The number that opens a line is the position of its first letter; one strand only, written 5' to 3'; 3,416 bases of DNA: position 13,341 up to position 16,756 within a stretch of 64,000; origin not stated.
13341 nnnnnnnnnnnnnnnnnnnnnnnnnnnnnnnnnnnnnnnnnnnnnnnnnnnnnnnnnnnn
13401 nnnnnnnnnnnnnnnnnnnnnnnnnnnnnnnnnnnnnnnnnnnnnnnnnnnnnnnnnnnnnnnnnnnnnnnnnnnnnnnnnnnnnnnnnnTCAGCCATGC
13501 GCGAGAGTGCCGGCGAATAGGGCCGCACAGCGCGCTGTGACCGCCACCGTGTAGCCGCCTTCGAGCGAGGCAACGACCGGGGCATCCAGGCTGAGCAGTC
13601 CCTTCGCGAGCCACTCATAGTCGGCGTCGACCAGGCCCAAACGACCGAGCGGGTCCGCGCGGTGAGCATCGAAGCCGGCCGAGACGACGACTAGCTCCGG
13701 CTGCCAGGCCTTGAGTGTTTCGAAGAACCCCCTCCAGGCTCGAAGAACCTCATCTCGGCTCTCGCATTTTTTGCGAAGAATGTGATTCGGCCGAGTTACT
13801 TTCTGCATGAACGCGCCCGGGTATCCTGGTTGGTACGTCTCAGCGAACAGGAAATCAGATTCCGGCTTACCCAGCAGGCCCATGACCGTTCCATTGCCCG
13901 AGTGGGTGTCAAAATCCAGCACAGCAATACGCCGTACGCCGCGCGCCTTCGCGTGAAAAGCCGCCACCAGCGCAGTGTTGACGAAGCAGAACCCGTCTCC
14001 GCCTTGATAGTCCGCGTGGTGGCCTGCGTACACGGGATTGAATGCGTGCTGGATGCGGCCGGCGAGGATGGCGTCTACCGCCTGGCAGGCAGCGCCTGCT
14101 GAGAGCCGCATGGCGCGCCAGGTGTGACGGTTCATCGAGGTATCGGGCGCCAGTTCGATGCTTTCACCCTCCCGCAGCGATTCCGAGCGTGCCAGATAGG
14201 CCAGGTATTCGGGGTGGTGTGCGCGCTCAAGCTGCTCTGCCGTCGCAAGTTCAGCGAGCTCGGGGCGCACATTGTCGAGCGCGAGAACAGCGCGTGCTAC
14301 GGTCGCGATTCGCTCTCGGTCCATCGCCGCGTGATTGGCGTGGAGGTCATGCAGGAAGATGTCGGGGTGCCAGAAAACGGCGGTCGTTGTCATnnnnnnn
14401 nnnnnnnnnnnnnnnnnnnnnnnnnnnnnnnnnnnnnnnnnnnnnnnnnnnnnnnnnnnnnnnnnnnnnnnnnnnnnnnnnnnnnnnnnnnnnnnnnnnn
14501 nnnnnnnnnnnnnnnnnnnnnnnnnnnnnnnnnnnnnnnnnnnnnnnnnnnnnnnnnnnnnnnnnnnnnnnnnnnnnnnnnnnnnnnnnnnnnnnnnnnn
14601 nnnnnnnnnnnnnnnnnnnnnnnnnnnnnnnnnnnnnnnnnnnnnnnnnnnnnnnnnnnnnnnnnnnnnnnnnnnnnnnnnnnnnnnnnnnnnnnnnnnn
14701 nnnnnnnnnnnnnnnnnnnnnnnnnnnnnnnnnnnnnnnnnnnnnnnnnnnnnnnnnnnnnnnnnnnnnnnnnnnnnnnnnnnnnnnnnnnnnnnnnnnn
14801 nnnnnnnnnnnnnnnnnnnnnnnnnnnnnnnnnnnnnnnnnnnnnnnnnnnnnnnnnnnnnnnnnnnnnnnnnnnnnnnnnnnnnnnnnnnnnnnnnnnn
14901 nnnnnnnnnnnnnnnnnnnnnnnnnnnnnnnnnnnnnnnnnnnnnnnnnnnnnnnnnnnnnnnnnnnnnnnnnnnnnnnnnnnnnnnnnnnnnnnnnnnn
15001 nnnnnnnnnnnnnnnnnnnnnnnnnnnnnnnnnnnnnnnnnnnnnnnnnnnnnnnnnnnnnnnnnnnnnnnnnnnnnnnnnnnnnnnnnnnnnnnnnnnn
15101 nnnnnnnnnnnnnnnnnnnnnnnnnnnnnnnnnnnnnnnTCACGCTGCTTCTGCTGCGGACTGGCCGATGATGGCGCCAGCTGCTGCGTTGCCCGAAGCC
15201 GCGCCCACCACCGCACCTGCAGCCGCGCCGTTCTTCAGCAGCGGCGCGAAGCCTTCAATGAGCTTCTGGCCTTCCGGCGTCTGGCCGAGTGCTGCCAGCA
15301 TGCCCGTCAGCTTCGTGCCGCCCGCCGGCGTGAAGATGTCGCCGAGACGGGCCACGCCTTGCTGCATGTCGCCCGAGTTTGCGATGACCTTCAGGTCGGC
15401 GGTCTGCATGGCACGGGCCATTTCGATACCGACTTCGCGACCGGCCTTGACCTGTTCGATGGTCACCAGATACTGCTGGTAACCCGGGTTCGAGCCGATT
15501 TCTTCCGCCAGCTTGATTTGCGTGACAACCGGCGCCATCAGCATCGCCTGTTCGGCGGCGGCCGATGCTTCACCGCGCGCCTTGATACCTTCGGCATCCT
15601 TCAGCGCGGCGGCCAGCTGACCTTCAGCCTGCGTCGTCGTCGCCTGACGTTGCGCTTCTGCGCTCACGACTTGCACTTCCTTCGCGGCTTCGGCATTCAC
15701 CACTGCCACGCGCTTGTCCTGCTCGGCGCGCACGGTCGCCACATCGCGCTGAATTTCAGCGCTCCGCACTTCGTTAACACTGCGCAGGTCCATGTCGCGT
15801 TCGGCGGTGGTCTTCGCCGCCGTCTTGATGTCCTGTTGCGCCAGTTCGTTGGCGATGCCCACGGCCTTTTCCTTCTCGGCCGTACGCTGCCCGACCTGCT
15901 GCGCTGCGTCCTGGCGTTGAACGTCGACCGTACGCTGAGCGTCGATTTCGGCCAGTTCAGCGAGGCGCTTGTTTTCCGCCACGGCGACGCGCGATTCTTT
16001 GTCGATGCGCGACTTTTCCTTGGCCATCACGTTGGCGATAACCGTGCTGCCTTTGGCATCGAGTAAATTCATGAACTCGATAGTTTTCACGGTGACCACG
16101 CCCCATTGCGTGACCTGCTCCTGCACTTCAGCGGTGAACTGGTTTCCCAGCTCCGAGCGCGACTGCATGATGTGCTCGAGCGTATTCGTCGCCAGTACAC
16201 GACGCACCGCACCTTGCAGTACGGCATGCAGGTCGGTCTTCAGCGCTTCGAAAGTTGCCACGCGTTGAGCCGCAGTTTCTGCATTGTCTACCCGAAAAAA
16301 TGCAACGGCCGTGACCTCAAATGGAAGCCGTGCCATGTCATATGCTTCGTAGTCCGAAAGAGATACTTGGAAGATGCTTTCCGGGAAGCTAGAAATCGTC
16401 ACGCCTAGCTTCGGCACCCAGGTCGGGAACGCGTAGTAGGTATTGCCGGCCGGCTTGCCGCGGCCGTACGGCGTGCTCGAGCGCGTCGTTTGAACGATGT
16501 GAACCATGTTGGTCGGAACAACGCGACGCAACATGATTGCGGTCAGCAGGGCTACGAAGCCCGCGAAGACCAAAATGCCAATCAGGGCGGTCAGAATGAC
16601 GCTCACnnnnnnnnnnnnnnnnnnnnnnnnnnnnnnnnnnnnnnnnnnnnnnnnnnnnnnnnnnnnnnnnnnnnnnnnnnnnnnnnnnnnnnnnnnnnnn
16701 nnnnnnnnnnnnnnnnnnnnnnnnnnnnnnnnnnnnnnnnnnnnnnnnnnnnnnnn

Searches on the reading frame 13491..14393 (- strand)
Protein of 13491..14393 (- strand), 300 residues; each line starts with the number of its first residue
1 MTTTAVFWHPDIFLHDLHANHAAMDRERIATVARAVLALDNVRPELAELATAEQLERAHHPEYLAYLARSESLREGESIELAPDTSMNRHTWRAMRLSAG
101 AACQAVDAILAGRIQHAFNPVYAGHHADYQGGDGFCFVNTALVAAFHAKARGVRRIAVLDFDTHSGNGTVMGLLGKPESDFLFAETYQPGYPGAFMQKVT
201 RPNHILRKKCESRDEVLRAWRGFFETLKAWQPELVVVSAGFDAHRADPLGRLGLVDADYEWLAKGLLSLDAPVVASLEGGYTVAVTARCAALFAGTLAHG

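Call 9: search_protein_families(library=phrogs, proteins=[window:13491-14393:-], max_evalue=0.001)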
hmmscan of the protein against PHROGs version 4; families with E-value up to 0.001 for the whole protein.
window:13491-14393:- (300 aa): 0 families

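Call 10: search_protein_families(library=pfam, proteins=[window:13491-14393:-], max_evalue=0.001)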
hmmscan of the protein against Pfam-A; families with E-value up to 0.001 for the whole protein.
window:13491-14393:- (300 aa): 2 families
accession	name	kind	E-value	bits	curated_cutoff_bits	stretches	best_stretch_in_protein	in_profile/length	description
PF00850.24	Hist_deacetyl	-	4.5e-52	177.7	27.9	1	25-294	4-295/298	Histone deacetylase domain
PF02786.22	CPSase_L_D2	-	0.00036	20.5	19.8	1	70-120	116-166/211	Carbamoyl-phosphate synthase L chain, ATP binding domain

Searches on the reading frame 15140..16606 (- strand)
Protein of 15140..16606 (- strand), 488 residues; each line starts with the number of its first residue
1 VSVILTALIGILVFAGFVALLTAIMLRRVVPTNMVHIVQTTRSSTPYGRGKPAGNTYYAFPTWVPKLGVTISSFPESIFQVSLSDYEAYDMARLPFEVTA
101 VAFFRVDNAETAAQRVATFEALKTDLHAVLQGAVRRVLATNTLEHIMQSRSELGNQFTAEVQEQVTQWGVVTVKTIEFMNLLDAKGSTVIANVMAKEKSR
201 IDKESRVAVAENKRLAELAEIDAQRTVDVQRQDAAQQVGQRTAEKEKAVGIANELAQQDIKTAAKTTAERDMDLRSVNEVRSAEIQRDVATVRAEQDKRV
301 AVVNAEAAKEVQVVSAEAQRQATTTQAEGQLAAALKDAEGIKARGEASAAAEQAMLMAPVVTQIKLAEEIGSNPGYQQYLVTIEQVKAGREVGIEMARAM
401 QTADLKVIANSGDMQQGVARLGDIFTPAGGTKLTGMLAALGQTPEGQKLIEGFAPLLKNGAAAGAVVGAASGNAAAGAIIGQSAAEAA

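Call 9: search_protein_families(library=phrogs, proteins=[window:15140-16606:-], max_evalue=0.001)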
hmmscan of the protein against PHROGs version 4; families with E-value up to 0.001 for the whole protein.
window:15140-16606:- (488 aa): 0 families

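Call 10: search_protein_families(library=pfam, proteins=[window:15140-16606:-], max_evalue=0.001)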
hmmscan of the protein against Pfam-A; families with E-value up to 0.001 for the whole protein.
window:15140-16606:- (488 aa): 1 family
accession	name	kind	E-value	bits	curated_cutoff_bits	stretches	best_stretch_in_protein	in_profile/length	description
PF01145.31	Band_7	-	2.1e-12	47.9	23.6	1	87-213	51-175/176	SPFH domain / Band 7 family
